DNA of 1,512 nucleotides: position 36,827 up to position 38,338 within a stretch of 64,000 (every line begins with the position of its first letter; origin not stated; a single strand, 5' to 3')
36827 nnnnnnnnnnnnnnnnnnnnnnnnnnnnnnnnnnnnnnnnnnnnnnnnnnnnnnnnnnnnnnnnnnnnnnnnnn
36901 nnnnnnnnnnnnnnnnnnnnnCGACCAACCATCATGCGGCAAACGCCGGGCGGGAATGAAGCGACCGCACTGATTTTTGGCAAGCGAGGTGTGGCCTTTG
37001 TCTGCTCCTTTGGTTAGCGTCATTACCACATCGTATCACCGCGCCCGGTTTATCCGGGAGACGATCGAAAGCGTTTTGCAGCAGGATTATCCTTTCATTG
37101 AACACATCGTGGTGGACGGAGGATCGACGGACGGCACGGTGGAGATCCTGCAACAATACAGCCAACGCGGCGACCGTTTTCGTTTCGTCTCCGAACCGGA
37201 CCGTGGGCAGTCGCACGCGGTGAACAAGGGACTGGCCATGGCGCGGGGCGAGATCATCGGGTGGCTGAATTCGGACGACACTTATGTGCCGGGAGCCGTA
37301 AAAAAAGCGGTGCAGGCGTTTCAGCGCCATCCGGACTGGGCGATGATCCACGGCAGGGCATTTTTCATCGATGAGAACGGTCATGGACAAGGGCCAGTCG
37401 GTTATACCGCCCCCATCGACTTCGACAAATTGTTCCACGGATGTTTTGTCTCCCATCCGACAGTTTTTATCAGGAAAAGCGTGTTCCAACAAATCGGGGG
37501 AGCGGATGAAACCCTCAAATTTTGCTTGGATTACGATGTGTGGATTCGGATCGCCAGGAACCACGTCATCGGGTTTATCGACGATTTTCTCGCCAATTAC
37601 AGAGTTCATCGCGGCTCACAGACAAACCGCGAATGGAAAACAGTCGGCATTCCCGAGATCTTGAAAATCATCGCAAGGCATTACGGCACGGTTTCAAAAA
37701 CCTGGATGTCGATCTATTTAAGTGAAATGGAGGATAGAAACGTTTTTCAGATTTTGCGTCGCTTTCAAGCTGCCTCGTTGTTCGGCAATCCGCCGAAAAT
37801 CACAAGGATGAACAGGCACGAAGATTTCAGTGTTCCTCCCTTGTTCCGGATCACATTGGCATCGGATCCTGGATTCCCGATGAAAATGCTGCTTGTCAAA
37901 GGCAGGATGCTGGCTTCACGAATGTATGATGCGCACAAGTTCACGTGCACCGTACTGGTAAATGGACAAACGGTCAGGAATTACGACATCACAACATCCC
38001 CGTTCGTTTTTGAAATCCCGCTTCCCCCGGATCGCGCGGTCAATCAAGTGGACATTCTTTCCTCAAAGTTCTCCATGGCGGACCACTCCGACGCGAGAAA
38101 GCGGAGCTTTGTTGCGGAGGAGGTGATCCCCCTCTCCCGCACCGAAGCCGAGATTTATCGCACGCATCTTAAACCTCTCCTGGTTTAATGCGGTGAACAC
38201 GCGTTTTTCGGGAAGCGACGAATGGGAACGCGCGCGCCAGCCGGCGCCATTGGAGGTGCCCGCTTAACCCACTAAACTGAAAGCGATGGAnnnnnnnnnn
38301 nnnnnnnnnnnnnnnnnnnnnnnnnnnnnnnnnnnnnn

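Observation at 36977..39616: Tandem GT2 paralogs with near-identical 5' ends (about 250 bp) and divergent C-terminal domains of unknown function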

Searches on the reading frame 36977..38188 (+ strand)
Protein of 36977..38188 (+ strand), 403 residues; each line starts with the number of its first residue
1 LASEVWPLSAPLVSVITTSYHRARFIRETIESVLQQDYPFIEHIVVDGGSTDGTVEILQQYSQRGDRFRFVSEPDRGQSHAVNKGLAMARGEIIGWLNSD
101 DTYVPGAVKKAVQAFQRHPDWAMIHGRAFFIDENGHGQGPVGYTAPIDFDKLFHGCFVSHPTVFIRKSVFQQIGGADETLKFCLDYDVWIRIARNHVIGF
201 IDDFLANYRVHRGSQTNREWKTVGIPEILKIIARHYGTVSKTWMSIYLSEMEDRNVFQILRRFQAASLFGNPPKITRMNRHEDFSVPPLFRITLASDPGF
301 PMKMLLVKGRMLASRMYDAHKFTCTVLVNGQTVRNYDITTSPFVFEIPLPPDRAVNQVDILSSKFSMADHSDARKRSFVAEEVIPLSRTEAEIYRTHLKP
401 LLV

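Call 4: search_protein_families(library=pfam, proteins=[window:36977-38188:+], max_evalue=0.01)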
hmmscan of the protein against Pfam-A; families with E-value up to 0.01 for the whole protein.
window:36977-38188:+ (403 aa): 3 families
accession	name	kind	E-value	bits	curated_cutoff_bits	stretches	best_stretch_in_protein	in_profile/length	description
PF00535.33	Glycos_transf_2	-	1.6e-33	116.4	23.3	1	14-173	1-167/168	Glycosyl transferase family 2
PF13641.12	Glyco_tranf_2_3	-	8.5e-13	49.3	27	1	13-137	3-131/230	Glycosyltransferase like family 2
PF10111.15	Glyco_tranf_2_2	-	1.5e-11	44.8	27.3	1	15-196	3-203/276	Glycosyltransferase like family 2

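Call 5: search_protein_families(library=ncbifam, proteins=[window:36977-38188:+], max_evalue=0.01)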
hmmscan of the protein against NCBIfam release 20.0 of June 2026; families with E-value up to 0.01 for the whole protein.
window:36977-38188:+ (403 aa): 21 families
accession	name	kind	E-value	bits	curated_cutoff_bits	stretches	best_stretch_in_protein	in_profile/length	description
NF047683.1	TeichurnBiosyTuaG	equivalog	7.7e-26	91.2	400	1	10-222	5-217/252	teichuronic acid biosynthesis protein TuaG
NF053739.1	GlytfEpsEBac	equivalog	3.7e-20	72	450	1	11-200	1-193/265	glycosyltransferase EpsE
TIGR04009.1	wcaE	equivalog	4e-18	65.6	369.2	1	12-170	2-157/248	colanic acid biosynthesis glycosyltransferase WcaE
NF007482.0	PRK10073.1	equivalog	1.1e-17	64.1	423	1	10-113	5-108/334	glycosyltransferase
TIGR03937.1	PgaC_IcaA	equivalog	1.4e-17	63.7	422.3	1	10-126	44-161/407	poly-beta-1,6-N-acetyl-D-glucosamine synthase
NF050050.1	ProtGlycPglI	equivalog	1.5e-15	57.4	500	1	11-116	2-109/306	GalNAc(5)-diNAcBac-PP-undecaprenol beta-1,3-glucosyltransferase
NF041875.1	EPS_EpsD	equivalog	1.1e-14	54.6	370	1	13-119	1-108/325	exopolysaccharide biosynthesis glycosyltransferase EpsD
TIGR04283.1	glyco_like_mftF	equivalog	1.1e-14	54.5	182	1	13-202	1-179/221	TIGR04283 family arsenosugar biosynthesis glycosyltransferase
NF038299.1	EPS_HpsN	equivalog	1.5e-11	43.9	425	1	11-129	1-120/317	hormogonium polysaccharide biosynthesis glycosyltransferase HpsN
NF038302.1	EPS_HpsE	equivalog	2.5e-11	43.1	300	1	18-125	8-121/307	hormogonium polysaccharide biosynthesis glycosyltransferase HpsE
TIGR03965.1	mycofact_glyco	equivalog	2.2e-10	40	280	1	10-127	73-190/467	mycofactocin biosynthesis glycosyltransferase MftF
NF007453.0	PRK10018.1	equivalog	5.8e-10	39.3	382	1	10-193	5-190/280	colanic acid biosynthesis glycosyltransferase WcaA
NF041394.1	GtaseAglG_Halo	equivalog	8.2e-10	38.4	440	1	13-118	3-110/304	glucosyl-dolichyl phosphate glucuronosyltransferase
TIGR03111.1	glyc2_xrt_Gpos1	hypoth_equivalog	1.2e-09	37.5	363.95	1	10-126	48-167/439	TIGR03111 family XrtG-associated glycosyltransferase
TIGR04017.1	WcaA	equivalog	1.3e-09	38.1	495.75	1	10-193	4-189/279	colanic acid biosynthesis glycosyltransferase WcaA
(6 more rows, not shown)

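Call 10: find_homologous_proteins(query=window:36995-38185:+, max_evalue=0.00001)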
Query window:36995-38185:+ (397 aa): 7548 proteins with E <= 0.00001 among 8000 candidates; the best 120 are listed.
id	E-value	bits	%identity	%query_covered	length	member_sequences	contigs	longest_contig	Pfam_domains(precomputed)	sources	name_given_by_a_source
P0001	1.4e-270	915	100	100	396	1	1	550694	PF10111.15,PF13641.13,PF00535.33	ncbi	-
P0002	8.1e-163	560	60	98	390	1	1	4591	PF10111.15,PF13641.13,PF00535.33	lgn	-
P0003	2.3e-148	512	56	98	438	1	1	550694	PF10111.15,PF13641.13,PF00535.33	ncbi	-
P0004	5.3e-141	488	54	97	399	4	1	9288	PF10111.15,PF13641.13,PF00535.33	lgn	-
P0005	3.1e-137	476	57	95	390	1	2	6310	PF10111.15,PF13641.13,PF00535.33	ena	-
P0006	3.8e-134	466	54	99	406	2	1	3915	PF10111.15,PF13641.13,PF00535.33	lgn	-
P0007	2.4e-133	463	52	97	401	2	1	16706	PF10111.15,PF13641.13,PF00535.33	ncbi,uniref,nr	ncbi:glycosyltransferase family 2 protein [Brevibacillus thermoruber]|uniref:Glycosyltransferase fam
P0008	3.0e-133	463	53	95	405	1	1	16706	PF10111.15,PF13641.13,PF00535.33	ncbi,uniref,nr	ncbi:glycosyltransferase family 2 protein [Brevibacillus thermoruber]|uniref:Glycosyltransferase fam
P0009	8.1e-132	458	54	97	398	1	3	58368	PF10111.15,PF13641.13,PF00535.33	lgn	-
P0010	5.9e-131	455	53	97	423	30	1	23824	PF10111.15,PF13641.13,PF00535.33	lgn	-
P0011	6.1e-131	455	52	99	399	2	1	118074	PF10111.15,PF13641.13,PF00535.33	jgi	-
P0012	1.6e-130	454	51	97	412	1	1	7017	PF10111.15,PF13641.13,PF00535.33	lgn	-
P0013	1.7e-130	453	53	97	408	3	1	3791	PF10111.15,PF13641.13,PF00535.33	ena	-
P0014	1.1e-129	451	52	97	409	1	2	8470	PF10111.15,PF13641.13,PF00535.33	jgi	jgi:hypothetical protein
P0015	2.3e-129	450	53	98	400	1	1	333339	PF10111.15,PF13641.13,PF00535.33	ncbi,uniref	ncbi:glycosyltransferase family 2 protein [Brevibacillus sp. GCM10020057]|uniref:glycosyltransferase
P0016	9.8e-129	448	55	95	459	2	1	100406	PF10111.15,PF13641.13,PF00535.33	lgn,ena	-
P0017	8.1e-128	445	51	97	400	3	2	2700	PF10111.15,PF13641.13,PF00535.33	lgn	-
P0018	9.1e-128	445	51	97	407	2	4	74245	PF10111.15,PF13641.13,PF00535.33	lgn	-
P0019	1.1e-127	444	52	97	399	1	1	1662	PF10111.15,PF13641.13,PF00535.33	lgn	-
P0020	2.2e-127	443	51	97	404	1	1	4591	PF10111.15,PF13641.13,PF00535.33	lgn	-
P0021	4.3e-127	442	51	98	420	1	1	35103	PF10111.15,PF13641.13,PF00535.33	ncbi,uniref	ncbi:glycosyltransferase family 2 protein [Brevibacillus sp. B_LB10_24]|uniref:glycosyltransferase f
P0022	1.4e-126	441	53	97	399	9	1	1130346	PF10111.15,PF13641.13,PF00535.33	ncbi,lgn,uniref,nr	ncbi:glycosyltransferase family 2 protein [Brevibacillus choshinensis]|uniref:glycosyltransferase fa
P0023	1.7e-126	440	51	98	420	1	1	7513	PF10111.15,PF13641.13,PF00535.33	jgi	jgi:glycosyltransferase involved in cell wall biosynthesis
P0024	1.4e-125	437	52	98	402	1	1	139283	PF10111.15,PF13641.13,PF00535.33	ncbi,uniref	ncbi:glycosyltransferase family 2 protein [Brevibacillus sp. NRS-1366]|uniref:glycosyltransferase fa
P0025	5.7e-125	435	52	97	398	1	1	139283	PF10111.15,PF13641.13,PF00535.33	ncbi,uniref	ncbi:glycosyltransferase family 2 protein [Brevibacillus sp. NRS-1366]|uniref:glycosyltransferase fa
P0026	7.0e-125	435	52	98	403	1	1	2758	PF10111.15,PF13641.13,PF00535.33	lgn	-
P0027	6.0e-123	429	50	97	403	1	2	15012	PF10111.15,PF13641.13,PF00535.33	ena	-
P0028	5.1e-122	426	49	98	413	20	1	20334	PF10111.15,PF13641.13,PF00535.33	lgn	-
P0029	6.8e-122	425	48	97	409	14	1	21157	PF10111.15,PF13641.13,PF00535.33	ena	-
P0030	6.9e-122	425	50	97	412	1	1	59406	PF10111.15,PF13641.13,PF00535.33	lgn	-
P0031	1.4e-121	424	51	98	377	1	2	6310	PF10111.15,PF13641.13,PF00535.33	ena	-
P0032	2.2e-121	424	50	97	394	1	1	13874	PF10111.15,PF13641.13,PF00535.33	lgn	-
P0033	2.2e-121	423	52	97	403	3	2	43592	PF10111.15,PF13641.13,PF00535.33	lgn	-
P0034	2.8e-121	423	49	97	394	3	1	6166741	PF10111.15,PF13641.13,PF00535.33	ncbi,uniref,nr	ncbi:glycosyltransferase [Brevibacillus choshinensis]|uniref:Glycosyltransferase n=1 Tax=Brevibacill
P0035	2.8e-121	423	52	97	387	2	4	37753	PF10111.15,PF13641.13,PF00535.33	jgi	-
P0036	3.4e-121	423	50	97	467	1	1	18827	PF10111.15,PF13641.13,PF00535.33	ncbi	-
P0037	4.4e-121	423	49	97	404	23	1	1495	PF10111.15,PF13641.13,PF00535.33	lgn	-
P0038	1.0e-120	421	51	98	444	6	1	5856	PF10111.15,PF13641.13,PF00535.33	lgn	-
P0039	1.1e-120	421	50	98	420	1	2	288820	PF10111.15,PF13641.13,PF00535.33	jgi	jgi:GT2 family glycosyltransferase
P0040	2.7e-120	420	50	96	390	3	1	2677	PF10111.15,PF13641.13,PF00535.33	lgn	-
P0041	5.2e-120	419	49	97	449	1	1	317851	PF10111.15,PF13641.13,PF00535.33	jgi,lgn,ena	-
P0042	5.7e-119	416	49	97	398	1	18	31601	PF10111.15,PF13641.13,PF00535.33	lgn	-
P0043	8.1e-119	415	49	98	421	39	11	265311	PF10111.15,PF13641.13,PF00535.33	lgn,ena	-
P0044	1.8e-118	414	51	97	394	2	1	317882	PF10111.15,PF13641.13,PF00535.33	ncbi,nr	ncbi:glycosyltransferase family 2 protein [Brevibacillus choshinensis]|nr:glycosyltransferase family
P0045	1.8e-118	414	49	98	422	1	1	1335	PF10111.15,PF13641.13,PF00535.33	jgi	-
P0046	4.7e-118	413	48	98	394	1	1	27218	PF10111.15,PF13641.13,PF00535.33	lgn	-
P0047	7.6e-118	412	50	97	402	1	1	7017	PF10111.15,PF13641.13,PF00535.33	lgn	-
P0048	1.2e-116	408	50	98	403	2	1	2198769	PF10111.15,PF13641.13,PF00535.33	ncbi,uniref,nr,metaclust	ncbi:hypothetical protein AN963_02650 [Brevibacillus choshinensis]|uniref:Glycosyltransferase 2-like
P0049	1.7e-116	407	47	97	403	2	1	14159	PF10111.15,PF13641.13,PF00535.33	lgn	-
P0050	9.3e-116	405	49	97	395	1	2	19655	PF10111.15,PF13641.13,PF00535.33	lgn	-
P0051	1.6e-115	404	48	97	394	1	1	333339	PF10111.15,PF13641.13,PF00535.33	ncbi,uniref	ncbi:glycosyltransferase family 2 protein [Brevibacillus sp. GCM10020057]|uniref:glycosyltransferase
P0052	2.3e-115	404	48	99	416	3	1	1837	PF10111.15,PF13641.13,PF00535.33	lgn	-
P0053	4.7e-115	403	48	96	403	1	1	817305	PF10111.15,PF13641.13,PF00535.33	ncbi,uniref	ncbi:glycosyltransferase family 2 protein [Metabacillus sp. Hm71]|uniref:glycosyltransferase family 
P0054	8.2e-115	402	46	97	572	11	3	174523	PF08003.18,PF10111.15,PF13641.13,PF00535.33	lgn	-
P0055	8.5e-115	402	48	99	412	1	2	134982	PF10111.15,PF13641.13,PF00535.33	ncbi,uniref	ncbi:glycosyltransferase family 2 protein [Peribacillus butanolivorans]|uniref:glycosyltransferase f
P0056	2.3e-114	400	48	98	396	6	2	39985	PF10111.15,PF13641.13,PF00535.33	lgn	-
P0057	5.4e-114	399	49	100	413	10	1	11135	PF10111.15,PF13641.13,PF00535.33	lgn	-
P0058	7.9e-114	399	47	96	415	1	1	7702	PF10111.15,PF13641.13,PF00535.33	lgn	-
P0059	1.7e-113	398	47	97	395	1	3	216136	PF10111.15,PF13641.13,PF00535.33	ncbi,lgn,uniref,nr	ncbi:glycosyltransferase family 2 protein [Brevibacillus fortis]|uniref:Glycosyltransferase n=1 Tax=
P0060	2.1e-112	394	47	97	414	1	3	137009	PF10111.15,PF13641.13,PF00535.33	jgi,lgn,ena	-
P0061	3.0e-112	393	47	98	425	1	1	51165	PF10111.15,PF13641.13,PF00535.33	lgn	-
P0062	4.4e-112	393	47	99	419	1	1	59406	PF10111.15,PF13641.13,PF00535.33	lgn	-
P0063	1.3e-111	391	45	97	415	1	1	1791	PF10111.15,PF13641.13,PF00535.33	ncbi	-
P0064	1.3e-111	391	47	97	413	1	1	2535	PF10111.15,PF13641.13,PF00535.33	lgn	-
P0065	1.4e-111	391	48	98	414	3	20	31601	PF10111.15,PF13641.13,PF00535.33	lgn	-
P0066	1.8e-111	391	47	99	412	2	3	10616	PF10111.15,PF13641.13,PF00535.33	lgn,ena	-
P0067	2.7e-111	390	46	97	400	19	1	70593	PF10111.15,PF13641.13,PF00535.33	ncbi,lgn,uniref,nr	ncbi:hypothetical protein BFO01nite_51170 [Brevibacillus formosus]|uniref:Glycosyltransferase 2-like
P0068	3.0e-111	390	47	98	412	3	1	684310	PF10111.15,PF13641.13,PF00535.33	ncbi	ncbi:MAG: glycosyltransferase family 2 protein [Bacillota bacterium]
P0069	3.8e-111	390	47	97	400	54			PF10111.15,PF13641.13,PF00535.33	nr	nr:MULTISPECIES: glycosyltransferase family 2 protein [unclassified Brevibacillus]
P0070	4.6e-111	390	46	97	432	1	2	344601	PF10111.15,PF13641.13,PF00535.33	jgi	-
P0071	1.3e-110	388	46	97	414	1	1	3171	PF10111.15,PF13641.13,PF00535.33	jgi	-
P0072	1.4e-110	388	57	76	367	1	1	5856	PF10111.15,PF13641.13,PF00535.33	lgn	-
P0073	5.8e-110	386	46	98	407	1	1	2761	PF10111.15,PF13641.13,PF00535.33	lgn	-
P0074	1.1e-109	385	47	99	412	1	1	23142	PF10111.15,PF13641.13,PF00535.33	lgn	-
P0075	2.7e-109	384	46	98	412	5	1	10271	PF10111.15,PF13641.13,PF00535.33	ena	-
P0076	6.3e-109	383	44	96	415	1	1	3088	PF10111.15,PF13641.13,PF00535.33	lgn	-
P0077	2.4e-108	381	47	97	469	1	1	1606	PF10111.15,PF13641.13,PF00535.33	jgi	jgi:glycosyltransferase involved in cell wall biosynthesis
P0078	8.6e-108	379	45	97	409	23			PF10111.15,PF13641.13,PF00535.33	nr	nr:glycosyltransferase family 2 protein [Brevibacillus agri]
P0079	1.9e-107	378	46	97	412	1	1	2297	PF10111.15,PF13641.13,PF00535.33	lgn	-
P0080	4.1e-107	377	45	97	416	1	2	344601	PF10111.15,PF13641.13,PF00535.33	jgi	-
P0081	4.2e-107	376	46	99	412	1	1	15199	PF10111.15,PF13641.13,PF00535.33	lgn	-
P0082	4.9e-107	376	45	96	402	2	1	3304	PF10111.15,PF13641.13,PF00535.33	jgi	jgi:glycosyltransferase involved in cell wall biosynthesis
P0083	6.1e-107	376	44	97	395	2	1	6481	PF10111.15,PF13641.13,PF00535.33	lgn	-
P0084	2.9e-106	374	44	96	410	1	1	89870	PF10111.15,PF13641.13,PF00535.33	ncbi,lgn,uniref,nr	ncbi:glycosyltransferase family 2 protein [Priestia megaterium]|uniref:glycosyltransferase family 2 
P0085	3.0e-106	374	47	97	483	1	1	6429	PF10111.15,PF13641.13,PF00535.33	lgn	-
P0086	4.0e-106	373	45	97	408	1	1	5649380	PF10111.15,PF13641.13,PF00535.33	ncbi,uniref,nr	ncbi:glycosyltransferase family 2 protein [Priestia abyssalis]|uniref:glycosyltransferase family 2 p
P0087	9.4e-106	372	45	97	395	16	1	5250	PF10111.15,PF13641.13,PF00535.33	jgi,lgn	-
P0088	1.7e-105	371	47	98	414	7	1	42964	PF10111.15,PF13641.13,PF00535.33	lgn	-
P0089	1.9e-105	371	45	97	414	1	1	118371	PF10111.15,PF13641.13,PF00535.33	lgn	-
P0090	4.4e-105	370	45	97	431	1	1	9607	PF10111.15,PF13641.13,PF00535.33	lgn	-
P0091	5.9e-104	366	43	96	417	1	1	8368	PF10111.15,PF13641.13,PF00535.33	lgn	-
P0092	6.5e-104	366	46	97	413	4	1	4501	PF10111.15,PF13641.13,PF00535.33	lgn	-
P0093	1.8e-103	365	45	98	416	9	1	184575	PF10111.15,PF13641.13,PF00535.33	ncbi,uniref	ncbi:glycosyltransferase family 2 protein [Brevibacillus panacihumi]|uniref:glycosyltransferase fami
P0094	2.3e-103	364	45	98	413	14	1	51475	PF10111.15,PF13641.13,PF00535.33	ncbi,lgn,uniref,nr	ncbi:glycosyltransferase [Brevibacillus agri]|uniref:glycosyltransferase family 2 protein n=1 Tax=Br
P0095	4.1e-103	363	46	97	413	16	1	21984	PF10111.15,PF13641.13,PF00535.33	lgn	-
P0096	2.3e-102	361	46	97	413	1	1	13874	PF10111.15,PF13641.13,PF00535.33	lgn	-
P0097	2.3e-102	361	44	98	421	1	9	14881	PF10111.15,PF13641.13,PF00535.33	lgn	-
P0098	6.2e-102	359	46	98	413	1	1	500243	PF10111.15,PF13641.13,PF00535.33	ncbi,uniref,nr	ncbi:glycosyltransferase family 2 protein [uncultured Brevibacillus sp.]|uniref:glycosyltransferase 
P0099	8.5e-102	359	45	98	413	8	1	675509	PF10111.15,PF13641.13,PF00535.33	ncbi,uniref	ncbi:glycosyltransferase family 2 protein [Brevibacillus sp. SAFN-007a]|uniref:glycosyltransferase f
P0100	8.9e-102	359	42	97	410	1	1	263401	PF10111.15,PF13641.13,PF00535.33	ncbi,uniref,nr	ncbi:glycosyltransferase [Bacillus sp. V3B]|uniref:glycosyltransferase family 2 protein n=1 Tax=Baci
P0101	2.5e-101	357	46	96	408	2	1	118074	PF10111.15,PF13641.13,PF00535.33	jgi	-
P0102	3.6e-101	357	43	97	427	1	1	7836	PF10111.15,PF13641.13,PF00535.33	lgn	-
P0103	1.7e-100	355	42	97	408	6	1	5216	PF10111.15,PF13641.13,PF00535.33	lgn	-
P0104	1.9e-100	355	41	98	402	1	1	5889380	PF10111.15,PF13641.13,PF00535.33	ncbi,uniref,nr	ncbi:glycosyltransferase family 2 protein [Paenibacillus humicola]|uniref:glycosyltransferase family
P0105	3.4e-100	354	42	97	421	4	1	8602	PF10111.15,PF13641.13,PF00535.33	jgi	jgi:glycosyltransferase involved in cell wall biosynthesis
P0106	1.8e-99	351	42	97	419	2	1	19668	PF10111.15,PF13641.13,PF00535.33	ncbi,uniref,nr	ncbi:glycosyltransferase family 2 protein [Niallia circulans]|uniref:glycosyltransferase family 2 pr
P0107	3.0e-99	351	45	97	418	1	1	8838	PF10111.15,PF13641.13,PF00535.33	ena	-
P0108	3.0e-99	351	44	99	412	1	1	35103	PF10111.15,PF13641.13,PF00535.33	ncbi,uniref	ncbi:glycosyltransferase family 2 protein [Brevibacillus sp. B_LB10_24]|uniref:glycosyltransferase f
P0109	3.7e-99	350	45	98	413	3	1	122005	PF10111.15,PF13641.13,PF00535.33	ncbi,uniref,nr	ncbi:glycosyltransferase family 2 protein [Brevibacillus reuszeri]|uniref:glycosyltransferase family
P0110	5.4e-99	350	45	97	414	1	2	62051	PF10111.15,PF13641.13,PF00535.33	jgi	jgi:GT2 family glycosyltransferase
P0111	7.9e-99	349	43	97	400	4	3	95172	PF10111.15,PF13641.13,PF00535.33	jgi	-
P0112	8.4e-99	349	43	98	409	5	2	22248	PF10111.15,PF13641.13,PF00535.33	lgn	-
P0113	4.0e-98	347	44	97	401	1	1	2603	PF10111.15,PF13641.13,PF00535.33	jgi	-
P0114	5.2e-98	347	44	98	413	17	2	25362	PF10111.15,PF13641.13,PF00535.33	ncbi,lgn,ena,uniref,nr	ncbi:glycosyltransferase family 2 protein [Brevibacillus parabrevis]|uniref:glycosyltransferase fami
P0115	8.1e-98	346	43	97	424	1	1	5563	PF10111.15,PF13506.14,PF13641.13,PF00535.33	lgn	-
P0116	8.7e-98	346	44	98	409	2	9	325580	PF10111.15,PF13641.13,PF00535.33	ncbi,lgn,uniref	ncbi:glycosyltransferase family 2 protein [Brevibacillus sp. 179-C9.3 HS]|uniref:glycosyltransferase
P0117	1.4e-97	345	44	98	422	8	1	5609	PF10111.15,PF13641.13,PF00535.33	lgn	-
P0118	1.4e-97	345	41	97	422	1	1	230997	PF10111.15,PF13641.13,PF00535.33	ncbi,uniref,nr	ncbi:glycosyltransferase family 2 protein [Paenibacillus koleovorans]|uniref:glycosyltransferase fam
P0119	1.5e-97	345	44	98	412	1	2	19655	PF10111.15,PF13641.13,PF00535.33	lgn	-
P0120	1.8e-97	345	46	98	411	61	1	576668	PF10111.15,PF13641.13,PF00535.33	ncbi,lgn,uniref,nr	ncbi:glycosyltransferase family 2 protein [Brevibacillus sp. MER 51]|uniref:glycosyltransferase fami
